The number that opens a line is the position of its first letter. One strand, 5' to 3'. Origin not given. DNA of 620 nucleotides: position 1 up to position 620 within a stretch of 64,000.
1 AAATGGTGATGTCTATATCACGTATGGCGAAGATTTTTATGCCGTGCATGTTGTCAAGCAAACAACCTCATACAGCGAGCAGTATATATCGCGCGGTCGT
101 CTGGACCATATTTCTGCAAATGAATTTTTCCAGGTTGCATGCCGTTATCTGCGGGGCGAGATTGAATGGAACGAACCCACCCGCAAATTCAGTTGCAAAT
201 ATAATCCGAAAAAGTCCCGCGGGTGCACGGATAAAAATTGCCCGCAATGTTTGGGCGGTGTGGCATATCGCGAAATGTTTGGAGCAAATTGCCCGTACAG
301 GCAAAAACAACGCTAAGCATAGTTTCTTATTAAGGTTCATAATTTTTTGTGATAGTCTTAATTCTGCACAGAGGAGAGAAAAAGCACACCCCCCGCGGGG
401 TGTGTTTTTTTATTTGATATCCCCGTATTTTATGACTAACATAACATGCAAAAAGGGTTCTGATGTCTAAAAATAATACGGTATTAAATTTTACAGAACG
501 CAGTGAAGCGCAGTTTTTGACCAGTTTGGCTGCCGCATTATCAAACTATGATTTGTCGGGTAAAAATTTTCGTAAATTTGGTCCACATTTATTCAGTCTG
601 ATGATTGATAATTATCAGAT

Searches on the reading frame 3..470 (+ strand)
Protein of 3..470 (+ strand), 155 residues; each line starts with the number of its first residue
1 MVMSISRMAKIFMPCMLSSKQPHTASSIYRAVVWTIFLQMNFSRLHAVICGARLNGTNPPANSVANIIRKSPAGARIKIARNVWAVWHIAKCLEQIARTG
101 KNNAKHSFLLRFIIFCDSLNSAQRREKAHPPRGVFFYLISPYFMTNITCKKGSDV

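Call 10: search_protein_families(library=pfam, proteins=[window:3-470:+], max_evalue=0.001)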
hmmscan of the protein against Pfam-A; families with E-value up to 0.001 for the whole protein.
window:3-470:+ (155 aa): 1 family
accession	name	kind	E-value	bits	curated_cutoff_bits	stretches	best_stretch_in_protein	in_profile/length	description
PF02782.22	FGGY_C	-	1.7e-05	25.2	27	0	75-146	42-98/198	FGGY family of carbohydrate kinases, C-terminal domain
